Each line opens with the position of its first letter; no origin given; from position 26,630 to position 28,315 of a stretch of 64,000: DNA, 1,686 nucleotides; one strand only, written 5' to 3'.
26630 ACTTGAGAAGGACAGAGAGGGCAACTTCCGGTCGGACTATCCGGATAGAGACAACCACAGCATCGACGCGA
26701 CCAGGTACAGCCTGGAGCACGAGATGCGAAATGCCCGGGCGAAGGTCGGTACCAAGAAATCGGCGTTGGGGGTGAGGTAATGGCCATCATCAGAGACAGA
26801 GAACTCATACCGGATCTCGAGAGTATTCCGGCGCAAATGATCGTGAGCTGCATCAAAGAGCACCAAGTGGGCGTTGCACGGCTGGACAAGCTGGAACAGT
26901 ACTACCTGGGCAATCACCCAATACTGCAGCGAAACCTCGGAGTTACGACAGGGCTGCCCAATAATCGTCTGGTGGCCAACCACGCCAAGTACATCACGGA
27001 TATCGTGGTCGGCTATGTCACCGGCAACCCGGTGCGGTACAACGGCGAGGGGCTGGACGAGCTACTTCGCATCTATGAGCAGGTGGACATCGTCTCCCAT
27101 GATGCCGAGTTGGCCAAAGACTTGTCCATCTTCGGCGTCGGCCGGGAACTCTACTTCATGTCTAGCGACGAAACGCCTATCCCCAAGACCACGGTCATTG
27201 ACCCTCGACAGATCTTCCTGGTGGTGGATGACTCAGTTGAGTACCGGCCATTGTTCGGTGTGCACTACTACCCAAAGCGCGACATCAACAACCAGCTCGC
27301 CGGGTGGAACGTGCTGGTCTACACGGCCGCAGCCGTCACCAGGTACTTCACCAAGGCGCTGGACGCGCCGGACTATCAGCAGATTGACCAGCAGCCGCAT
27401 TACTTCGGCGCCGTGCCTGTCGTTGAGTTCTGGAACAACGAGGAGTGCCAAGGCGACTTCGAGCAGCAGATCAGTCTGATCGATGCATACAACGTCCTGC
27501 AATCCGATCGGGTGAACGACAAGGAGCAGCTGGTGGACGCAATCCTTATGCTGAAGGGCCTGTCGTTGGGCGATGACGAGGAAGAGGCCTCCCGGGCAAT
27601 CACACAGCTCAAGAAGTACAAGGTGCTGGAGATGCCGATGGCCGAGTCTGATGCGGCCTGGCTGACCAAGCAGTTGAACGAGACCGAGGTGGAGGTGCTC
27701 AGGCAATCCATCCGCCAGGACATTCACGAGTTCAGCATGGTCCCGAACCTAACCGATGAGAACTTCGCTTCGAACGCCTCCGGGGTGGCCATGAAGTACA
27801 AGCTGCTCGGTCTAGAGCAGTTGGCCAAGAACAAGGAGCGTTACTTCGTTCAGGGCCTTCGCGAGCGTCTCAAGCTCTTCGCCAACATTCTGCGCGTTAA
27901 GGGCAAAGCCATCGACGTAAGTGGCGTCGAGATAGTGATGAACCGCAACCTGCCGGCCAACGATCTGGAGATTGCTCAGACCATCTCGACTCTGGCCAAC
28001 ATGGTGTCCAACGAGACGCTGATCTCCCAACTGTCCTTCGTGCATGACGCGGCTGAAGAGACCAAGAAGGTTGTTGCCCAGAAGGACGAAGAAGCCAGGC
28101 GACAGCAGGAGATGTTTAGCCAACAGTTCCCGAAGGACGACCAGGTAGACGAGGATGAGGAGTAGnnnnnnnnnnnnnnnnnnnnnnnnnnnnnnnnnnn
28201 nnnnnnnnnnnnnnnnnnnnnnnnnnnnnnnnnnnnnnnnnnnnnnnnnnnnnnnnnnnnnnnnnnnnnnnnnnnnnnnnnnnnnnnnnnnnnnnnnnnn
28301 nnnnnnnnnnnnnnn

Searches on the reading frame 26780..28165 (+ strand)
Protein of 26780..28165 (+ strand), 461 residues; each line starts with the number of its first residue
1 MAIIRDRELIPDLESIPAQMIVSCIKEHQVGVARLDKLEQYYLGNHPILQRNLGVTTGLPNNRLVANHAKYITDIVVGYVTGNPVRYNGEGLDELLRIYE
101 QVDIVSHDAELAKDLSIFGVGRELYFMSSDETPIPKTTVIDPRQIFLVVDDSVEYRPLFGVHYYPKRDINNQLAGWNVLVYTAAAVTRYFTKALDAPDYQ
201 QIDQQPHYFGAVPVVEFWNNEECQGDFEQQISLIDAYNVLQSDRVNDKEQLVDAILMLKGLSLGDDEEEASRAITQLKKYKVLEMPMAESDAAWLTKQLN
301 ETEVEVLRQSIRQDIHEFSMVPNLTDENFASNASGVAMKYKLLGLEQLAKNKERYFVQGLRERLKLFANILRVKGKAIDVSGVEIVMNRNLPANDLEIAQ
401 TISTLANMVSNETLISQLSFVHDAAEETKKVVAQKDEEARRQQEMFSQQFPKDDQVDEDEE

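Call 5: search_protein_families(library=pfam, proteins=[window:26780-28165:+], max_evalue=0.001)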
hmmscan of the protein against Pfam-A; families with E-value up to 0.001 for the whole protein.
window:26780-28165:+ (461 aa): 1 family
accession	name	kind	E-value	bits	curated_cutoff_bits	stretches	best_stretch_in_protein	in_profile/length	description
PF05133.19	SPP1_portal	-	2.6e-108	363.1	25.5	1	24-439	4-414/416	Phage portal protein, SPP1 Gp6-like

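Call 47: search_dna_similar(query=window:26780-28165:+, collection=phages, mode=protein, max_evalue=1e-20, max_rows=15)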
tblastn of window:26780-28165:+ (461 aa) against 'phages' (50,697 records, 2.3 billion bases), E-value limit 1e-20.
Records with a match: 722; places in all: 722; records where one place covers at least 80% of the query: 705.
Best place of each record, by identity: <60% 722.
By first word of the organism name: Streptococcus 276; Staphylococcus 151; Enterococcus 100; Lactococcus 35; Clostridium 32; Lactobacillus 28; Bacillus 27; Listeria 16; Oenococcus 8; Bacteriophage 7; and 18 more.
By host as written in the record: Streptococcus thermophilus 68; - 54; Staphylococcus aureus 53; Enterococcus faecalis 37; Clostridium sporogenes ATCC-15579 30; Staphylococcus pseudintermedius 15; Lactococcus lactis 14; Enterococcus faecalis ATCC 29212 12; and 284 more.
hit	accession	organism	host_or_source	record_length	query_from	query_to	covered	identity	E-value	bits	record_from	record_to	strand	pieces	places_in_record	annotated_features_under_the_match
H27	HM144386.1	Brochothrix phage BL3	Brochothrix thermosphacta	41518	1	460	100%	45.3%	4e-120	392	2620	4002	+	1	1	gp4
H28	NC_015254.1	Brochothrix phage BL3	Brochothrix thermosphacta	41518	1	460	100%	45.3%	4e-120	392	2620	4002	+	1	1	portal protein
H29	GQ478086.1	Enterococcus phage phiFL3A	Enterococcus faecalis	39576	1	460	100%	43.0%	7e-108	356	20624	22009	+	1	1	gp44: portal protein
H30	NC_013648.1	Enterococcus phage phiFL3A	Enterococcus faecalis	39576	1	460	100%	43.0%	7e-108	356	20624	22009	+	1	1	gp44: portal protein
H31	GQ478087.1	Enterococcus phage phiFL3B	Enterococcus faecalis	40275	1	460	100%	43.0%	7e-108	356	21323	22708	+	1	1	gp46: portal protein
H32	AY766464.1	Lactococcus phage TP712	-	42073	1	449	97%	43.2%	2e-109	361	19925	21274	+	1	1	unknown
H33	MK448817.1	Streptococcus phage Javan59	Streptococcus anginosus 1505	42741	20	461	96%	43.1%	2e-97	326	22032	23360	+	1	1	portal protein | capsid and scaffold protein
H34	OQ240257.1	Latilactobacillus phage TMW 1.1365 P3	Latilactobacillus curvatus TMW 1.1365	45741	6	458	98%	42.0%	1e-103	344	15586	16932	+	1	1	portal protein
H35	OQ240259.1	Latilactobacillus phage TMW 1.1447 P1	Latilactobacillus curvatus TMW 1.1447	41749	6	458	98%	42.0%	2e-103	343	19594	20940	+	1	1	portal protein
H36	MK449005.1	Streptococcus phage Javan74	Streptococcus anginosus J4211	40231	20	458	95%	42.8%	6e-98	328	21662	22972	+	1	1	portal protein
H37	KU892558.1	Lactococcus phage PLgT-1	Lactococcus garvieae Lg2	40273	1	402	87%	46.1%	1e-108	358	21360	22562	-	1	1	portal protein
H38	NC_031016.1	Lactococcus phage PLgT-1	Lactococcus garvieae Lg2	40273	1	402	87%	46.1%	1e-108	358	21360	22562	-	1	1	portal protein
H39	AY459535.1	Lactobacillus prophage Lj965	-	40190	1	451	98%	40.8%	2e-98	329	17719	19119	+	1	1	putative portal protein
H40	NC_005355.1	Lactobacillus prophage Lj965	Lactobacillus johnsonii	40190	1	451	98%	40.8%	2e-98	329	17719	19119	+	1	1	portal protein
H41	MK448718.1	Streptococcus phage Javan253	Streptococcus henryi DSM_19005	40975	7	460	98%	39.8%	1e-91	310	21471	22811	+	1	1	portal protein | hypothetical protein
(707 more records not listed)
